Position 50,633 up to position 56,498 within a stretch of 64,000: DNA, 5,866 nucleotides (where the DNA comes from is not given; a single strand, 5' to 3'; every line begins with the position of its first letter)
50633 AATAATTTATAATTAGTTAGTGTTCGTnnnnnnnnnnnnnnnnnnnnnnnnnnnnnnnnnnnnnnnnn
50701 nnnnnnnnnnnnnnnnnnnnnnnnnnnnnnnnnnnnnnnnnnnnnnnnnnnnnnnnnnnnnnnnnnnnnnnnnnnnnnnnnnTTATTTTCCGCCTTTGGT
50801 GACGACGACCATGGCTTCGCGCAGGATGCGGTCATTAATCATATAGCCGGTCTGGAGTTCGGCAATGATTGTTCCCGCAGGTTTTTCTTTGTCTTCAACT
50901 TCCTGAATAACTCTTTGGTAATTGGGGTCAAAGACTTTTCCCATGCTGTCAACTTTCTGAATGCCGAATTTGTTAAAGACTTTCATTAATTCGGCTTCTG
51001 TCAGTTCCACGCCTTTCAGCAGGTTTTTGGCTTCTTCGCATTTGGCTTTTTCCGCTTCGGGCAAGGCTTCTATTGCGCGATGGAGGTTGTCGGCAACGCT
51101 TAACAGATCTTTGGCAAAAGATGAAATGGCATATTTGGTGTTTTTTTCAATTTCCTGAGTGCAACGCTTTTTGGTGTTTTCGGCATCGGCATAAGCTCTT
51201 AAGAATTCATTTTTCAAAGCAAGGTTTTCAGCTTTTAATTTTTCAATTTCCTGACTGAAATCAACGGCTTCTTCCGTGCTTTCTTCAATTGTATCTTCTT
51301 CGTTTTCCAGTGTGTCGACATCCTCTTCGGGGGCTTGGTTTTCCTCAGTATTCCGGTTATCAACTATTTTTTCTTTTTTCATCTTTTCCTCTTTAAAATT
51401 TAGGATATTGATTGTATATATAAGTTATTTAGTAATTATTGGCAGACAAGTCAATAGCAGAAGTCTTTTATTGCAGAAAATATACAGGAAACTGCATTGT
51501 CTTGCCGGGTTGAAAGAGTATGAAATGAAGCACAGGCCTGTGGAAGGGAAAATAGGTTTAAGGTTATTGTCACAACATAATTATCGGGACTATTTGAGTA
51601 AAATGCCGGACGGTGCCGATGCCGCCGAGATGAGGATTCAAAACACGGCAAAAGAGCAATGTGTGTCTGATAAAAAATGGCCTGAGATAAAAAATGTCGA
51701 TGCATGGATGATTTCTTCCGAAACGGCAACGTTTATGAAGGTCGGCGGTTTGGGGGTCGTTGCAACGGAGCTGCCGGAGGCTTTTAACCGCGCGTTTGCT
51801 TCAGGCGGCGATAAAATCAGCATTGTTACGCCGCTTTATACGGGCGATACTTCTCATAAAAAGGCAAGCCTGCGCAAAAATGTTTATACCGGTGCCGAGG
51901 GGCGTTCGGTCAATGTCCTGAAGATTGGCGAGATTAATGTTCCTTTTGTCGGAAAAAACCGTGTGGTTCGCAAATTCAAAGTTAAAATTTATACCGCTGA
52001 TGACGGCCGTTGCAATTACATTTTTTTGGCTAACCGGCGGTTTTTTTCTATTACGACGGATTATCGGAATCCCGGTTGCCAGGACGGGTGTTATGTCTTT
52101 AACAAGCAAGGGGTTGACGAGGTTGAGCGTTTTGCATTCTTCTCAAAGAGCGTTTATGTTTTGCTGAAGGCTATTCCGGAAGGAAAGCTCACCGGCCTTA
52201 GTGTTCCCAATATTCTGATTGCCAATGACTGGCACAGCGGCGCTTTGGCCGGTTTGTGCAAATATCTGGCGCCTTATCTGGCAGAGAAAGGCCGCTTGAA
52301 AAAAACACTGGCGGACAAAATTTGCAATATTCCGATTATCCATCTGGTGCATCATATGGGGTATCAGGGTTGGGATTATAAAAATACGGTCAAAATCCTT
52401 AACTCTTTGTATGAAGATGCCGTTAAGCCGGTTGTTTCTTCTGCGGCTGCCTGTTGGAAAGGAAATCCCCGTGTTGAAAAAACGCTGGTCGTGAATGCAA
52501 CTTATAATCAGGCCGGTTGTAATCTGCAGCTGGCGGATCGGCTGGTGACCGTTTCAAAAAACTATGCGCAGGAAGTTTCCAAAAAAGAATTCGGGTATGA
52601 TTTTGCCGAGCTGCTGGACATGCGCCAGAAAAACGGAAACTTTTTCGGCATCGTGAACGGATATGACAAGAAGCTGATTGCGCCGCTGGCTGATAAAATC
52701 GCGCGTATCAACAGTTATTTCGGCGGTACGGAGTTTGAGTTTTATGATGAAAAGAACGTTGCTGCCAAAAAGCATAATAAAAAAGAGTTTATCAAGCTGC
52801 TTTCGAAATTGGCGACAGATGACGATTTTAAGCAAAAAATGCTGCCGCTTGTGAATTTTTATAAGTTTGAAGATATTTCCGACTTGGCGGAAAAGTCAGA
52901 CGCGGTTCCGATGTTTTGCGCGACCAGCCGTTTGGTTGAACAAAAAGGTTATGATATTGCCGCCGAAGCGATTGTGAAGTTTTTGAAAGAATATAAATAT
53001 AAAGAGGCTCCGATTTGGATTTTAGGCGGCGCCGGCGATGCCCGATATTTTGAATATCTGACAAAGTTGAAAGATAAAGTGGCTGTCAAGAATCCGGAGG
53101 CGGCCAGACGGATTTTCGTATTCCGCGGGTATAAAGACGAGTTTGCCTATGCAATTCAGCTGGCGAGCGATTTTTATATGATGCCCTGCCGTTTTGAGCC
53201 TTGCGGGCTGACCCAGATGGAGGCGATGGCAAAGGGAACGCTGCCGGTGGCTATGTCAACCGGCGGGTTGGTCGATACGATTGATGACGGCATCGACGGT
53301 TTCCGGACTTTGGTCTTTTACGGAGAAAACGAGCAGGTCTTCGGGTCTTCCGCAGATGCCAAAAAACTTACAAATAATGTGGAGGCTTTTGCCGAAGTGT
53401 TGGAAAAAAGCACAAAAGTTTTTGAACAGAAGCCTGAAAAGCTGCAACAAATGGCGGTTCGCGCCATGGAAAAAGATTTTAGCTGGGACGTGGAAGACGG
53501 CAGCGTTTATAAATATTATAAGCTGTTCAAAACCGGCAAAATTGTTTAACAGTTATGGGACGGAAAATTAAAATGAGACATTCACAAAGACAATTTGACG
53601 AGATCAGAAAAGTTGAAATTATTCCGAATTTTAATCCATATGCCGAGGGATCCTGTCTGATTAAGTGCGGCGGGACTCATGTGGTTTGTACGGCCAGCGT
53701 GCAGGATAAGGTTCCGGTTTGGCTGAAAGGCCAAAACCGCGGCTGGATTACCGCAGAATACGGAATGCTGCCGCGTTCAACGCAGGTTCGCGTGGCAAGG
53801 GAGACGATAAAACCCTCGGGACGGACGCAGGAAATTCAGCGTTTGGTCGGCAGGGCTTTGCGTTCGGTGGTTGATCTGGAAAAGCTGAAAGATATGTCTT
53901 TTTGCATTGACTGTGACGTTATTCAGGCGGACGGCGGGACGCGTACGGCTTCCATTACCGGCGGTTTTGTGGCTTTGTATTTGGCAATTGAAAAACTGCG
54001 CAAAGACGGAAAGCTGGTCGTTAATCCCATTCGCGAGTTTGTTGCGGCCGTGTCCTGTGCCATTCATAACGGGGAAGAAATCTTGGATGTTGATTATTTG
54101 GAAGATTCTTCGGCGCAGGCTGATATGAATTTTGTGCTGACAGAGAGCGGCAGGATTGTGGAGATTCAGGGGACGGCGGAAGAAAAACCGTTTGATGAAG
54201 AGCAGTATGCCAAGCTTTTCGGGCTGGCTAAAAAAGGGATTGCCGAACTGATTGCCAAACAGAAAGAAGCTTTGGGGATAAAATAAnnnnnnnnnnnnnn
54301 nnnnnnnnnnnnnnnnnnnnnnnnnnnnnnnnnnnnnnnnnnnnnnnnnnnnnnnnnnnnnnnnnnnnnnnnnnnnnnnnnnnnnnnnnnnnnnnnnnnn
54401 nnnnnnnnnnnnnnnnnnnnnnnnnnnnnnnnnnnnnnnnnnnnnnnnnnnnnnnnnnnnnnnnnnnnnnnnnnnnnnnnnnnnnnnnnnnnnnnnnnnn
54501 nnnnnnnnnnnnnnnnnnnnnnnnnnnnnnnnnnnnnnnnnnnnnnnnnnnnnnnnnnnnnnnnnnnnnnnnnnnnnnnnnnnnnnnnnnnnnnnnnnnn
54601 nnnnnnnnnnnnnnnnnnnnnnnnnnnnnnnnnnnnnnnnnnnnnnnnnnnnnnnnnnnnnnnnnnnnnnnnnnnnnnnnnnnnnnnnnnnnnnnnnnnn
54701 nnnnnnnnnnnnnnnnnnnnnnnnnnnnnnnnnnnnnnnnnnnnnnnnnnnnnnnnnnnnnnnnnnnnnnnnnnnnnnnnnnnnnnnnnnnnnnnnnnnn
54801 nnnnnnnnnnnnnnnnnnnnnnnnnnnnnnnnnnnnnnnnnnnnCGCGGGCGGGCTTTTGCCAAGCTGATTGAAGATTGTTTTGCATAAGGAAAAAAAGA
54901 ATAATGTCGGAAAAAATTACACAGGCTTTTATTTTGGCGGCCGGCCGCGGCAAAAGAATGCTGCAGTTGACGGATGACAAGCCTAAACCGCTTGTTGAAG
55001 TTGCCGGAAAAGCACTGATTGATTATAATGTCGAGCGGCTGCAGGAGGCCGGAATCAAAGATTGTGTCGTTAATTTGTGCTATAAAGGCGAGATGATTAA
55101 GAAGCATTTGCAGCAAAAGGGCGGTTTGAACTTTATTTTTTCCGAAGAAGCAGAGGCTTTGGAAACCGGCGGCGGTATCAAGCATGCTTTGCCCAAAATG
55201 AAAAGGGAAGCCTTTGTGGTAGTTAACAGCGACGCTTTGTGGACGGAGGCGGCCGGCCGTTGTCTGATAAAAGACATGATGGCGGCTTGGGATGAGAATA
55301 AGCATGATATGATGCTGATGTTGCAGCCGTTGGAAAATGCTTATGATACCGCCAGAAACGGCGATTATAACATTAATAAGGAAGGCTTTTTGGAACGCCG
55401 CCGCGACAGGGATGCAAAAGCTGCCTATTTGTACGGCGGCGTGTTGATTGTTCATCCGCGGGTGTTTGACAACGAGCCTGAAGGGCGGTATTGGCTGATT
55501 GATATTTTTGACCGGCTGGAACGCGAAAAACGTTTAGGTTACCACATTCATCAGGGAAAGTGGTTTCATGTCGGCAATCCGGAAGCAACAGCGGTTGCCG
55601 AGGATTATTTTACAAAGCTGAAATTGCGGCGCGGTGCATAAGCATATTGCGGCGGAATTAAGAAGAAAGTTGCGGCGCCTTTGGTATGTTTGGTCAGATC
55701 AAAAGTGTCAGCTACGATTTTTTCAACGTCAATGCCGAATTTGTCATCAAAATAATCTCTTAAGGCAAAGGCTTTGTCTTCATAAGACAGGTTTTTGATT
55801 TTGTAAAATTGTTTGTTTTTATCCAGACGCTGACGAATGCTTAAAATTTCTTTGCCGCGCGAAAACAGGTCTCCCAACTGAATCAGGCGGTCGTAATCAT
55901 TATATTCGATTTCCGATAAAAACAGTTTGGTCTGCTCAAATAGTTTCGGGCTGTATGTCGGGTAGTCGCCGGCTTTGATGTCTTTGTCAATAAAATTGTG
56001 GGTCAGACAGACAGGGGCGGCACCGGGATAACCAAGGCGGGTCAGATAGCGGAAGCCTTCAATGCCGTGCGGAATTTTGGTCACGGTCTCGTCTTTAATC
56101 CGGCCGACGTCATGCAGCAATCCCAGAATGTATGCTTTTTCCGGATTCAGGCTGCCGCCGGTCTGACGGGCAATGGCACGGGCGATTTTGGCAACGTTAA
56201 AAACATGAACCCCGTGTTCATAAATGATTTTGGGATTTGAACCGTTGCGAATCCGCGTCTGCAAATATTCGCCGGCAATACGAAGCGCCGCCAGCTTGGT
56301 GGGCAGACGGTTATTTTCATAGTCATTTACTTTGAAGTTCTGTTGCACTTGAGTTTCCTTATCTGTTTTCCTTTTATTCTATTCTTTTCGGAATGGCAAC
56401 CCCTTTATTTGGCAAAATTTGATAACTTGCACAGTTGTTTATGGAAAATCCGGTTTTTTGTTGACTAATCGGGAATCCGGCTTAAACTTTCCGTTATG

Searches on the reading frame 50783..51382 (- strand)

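Call 72: search_protein_families(library=pfam, proteins=[window:50783-51382:-], max_evalue=0.001)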
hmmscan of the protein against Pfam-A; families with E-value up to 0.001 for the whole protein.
window:50783-51382:- (199 aa): 2 families
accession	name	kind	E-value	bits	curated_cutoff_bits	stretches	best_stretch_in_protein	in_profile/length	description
PF01025.24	GrpE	-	3e-48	164.1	25.8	1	29-196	3-165/165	GrpE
PF10280.14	Med11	-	0.00092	20.1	26.9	0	45-112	9-76/120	Mediator complex protein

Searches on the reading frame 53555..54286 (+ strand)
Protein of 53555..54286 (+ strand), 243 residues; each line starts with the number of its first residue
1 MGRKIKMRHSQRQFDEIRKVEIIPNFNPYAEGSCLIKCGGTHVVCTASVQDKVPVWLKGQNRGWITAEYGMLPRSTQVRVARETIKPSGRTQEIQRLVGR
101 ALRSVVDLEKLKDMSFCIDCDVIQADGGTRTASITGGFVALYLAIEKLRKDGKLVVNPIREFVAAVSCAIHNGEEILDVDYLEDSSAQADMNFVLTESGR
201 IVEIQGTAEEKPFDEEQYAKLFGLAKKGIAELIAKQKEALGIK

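Call 72: search_protein_families(library=pfam, proteins=[window:53555-54286:+], max_evalue=0.001)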
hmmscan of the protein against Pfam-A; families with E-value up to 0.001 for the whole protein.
window:53555-54286:+ (243 aa): 2 families
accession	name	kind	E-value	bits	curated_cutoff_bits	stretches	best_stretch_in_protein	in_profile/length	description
PF01138.27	RNase_PH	-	3.2e-25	89.5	25.5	1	16-144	1-127/130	3' exoribonuclease family, domain 1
PF03725.20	RNase_PH_C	-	1.9e-13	50.6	20.8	1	162-228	2-67/67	3' exoribonuclease family, domain 2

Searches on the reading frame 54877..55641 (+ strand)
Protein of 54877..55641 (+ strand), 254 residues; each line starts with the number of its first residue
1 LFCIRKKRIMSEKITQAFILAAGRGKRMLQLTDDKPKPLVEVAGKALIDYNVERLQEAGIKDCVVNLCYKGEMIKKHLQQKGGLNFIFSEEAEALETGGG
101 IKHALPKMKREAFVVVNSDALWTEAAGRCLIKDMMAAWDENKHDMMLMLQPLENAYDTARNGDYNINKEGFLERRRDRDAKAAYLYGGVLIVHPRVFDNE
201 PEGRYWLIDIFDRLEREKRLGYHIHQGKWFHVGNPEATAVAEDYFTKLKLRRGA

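Call 72: search_protein_families(library=pfam, proteins=[window:54877-55641:+], max_evalue=0.001)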
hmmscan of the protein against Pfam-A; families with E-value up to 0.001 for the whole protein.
window:54877-55641:+ (254 aa): 2 families
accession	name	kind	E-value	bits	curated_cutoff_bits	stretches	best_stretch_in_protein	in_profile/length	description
PF00483.29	NTP_transferase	-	2.6e-17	63.6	21.2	1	17-239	2-236/245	Nucleotidyl transferase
PF12804.13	NTP_transf_3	-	1.4e-14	55.1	27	1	17-145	1-118/160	MobA-like NTP transferase domain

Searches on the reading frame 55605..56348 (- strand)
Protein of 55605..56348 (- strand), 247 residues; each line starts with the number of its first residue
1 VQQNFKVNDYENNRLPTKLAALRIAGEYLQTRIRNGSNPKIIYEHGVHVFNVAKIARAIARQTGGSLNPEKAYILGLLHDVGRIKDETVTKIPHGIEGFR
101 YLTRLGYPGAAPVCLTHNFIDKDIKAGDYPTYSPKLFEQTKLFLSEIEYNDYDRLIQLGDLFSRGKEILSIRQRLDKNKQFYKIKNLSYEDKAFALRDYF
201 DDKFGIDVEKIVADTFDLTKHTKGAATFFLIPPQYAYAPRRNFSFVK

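Call 72: search_protein_families(library=pfam, proteins=[window:55605-56348:-], max_evalue=0.001)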
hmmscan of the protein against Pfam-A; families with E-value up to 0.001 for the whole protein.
window:55605-56348:- (247 aa): 2 families
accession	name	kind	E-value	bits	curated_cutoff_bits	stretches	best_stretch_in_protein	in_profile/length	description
PF01966.28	HD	-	4.3e-10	40.3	22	1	48-118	4-86/116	HD domain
PF08668.18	HDOD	-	8.2e-06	25.9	22.9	1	48-84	98-133/196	HDOD domain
